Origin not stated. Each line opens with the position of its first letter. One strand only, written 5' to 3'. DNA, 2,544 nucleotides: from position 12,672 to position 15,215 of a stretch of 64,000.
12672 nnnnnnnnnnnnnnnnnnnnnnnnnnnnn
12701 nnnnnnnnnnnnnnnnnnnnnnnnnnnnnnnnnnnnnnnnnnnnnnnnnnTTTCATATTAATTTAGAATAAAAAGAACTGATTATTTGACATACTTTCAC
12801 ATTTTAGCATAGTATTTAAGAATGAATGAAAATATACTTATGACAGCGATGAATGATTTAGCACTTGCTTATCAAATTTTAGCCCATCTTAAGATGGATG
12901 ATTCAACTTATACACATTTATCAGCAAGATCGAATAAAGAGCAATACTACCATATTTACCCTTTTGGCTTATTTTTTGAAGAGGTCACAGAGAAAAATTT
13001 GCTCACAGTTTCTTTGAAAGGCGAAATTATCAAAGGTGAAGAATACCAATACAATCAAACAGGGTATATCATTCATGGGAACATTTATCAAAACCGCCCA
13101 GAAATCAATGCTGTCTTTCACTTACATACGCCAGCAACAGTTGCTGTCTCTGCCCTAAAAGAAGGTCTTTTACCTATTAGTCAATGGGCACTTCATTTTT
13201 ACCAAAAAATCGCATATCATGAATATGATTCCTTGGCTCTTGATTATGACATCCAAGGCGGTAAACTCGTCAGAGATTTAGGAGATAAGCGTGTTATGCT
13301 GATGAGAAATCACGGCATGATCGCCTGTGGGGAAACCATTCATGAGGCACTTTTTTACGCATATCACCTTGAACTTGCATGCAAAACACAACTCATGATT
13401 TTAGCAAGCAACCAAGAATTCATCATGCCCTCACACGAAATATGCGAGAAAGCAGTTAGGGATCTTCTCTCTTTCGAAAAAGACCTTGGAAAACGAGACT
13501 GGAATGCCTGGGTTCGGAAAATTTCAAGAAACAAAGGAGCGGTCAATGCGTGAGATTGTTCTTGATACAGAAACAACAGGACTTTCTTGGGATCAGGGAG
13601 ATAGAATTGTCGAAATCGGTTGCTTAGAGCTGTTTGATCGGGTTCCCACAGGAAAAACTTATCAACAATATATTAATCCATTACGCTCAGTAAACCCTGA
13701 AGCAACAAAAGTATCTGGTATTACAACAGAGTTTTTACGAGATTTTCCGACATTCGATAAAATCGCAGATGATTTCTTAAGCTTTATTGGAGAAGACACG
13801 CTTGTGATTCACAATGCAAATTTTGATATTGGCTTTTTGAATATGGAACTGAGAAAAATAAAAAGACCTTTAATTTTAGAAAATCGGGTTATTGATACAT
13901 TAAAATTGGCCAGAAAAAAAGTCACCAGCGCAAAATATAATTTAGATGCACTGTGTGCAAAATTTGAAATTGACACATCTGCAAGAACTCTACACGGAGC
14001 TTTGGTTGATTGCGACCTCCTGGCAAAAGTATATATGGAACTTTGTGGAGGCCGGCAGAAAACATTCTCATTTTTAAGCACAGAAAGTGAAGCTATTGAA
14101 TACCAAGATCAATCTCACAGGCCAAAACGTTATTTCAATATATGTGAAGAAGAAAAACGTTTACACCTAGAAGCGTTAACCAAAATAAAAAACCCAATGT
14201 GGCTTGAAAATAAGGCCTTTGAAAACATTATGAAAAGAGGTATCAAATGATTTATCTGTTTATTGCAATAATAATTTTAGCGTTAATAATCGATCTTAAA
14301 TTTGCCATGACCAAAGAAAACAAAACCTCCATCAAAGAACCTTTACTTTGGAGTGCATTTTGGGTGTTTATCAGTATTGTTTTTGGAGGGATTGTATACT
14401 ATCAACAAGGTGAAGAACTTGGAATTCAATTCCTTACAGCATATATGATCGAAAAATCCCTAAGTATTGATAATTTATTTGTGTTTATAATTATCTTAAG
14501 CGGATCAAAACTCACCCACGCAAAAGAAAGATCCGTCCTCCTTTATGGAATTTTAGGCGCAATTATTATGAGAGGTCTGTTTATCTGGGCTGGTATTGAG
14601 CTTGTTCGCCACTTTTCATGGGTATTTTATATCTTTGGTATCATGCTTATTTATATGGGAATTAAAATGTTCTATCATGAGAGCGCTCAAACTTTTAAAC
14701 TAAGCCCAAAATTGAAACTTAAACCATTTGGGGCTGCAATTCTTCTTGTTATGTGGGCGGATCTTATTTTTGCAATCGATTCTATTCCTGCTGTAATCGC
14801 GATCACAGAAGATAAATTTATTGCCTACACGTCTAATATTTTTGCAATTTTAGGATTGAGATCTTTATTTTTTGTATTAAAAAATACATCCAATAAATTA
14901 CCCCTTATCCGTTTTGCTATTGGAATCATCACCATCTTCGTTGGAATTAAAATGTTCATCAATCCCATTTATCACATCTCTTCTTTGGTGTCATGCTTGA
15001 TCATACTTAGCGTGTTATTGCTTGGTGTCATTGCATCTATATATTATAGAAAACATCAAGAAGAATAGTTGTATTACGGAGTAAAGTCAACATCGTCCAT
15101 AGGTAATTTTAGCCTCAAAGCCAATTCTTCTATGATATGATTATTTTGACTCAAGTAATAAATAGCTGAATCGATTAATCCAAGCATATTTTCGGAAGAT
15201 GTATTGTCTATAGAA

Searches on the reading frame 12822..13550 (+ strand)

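Call 46: search_protein_families(library=pfam, proteins=[window:12822-13550:+], max_evalue=0.00001)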
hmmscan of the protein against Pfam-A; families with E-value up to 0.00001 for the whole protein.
window:12822-13550:+ (243 aa): 1 family
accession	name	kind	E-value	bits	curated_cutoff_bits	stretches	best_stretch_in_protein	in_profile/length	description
PF00596.27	Aldolase_II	-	4.7e-44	150.9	22.2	1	12-191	2-183/183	Class II Aldolase and Adducin N-terminal domain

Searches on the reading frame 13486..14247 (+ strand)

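Call 46: search_protein_families(library=pfam, proteins=[window:13486-14247:+], max_evalue=0.00001)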
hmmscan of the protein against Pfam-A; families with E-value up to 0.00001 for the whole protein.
window:13486-14247:+ (254 aa): 2 families
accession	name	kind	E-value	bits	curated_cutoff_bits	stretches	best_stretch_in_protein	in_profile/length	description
PF00929.31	RNase_T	-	9.4e-38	130.8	24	1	24-183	1-164/164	Exonuclease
PF13482.12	RNase_H_2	-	2.2e-06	28.2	22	0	26-172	3-125/165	RNase_H superfamily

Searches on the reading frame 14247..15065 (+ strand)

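Call 46: search_protein_families(library=pfam, proteins=[window:14247-15065:+], max_evalue=0.00001)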
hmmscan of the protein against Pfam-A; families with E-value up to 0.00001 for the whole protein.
window:14247-15065:+ (273 aa): 1 family
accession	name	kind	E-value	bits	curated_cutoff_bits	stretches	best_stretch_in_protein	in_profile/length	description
PF03741.22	TerC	-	1e-43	149.6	27.8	1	64-239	2-177/178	Integral membrane protein TerC family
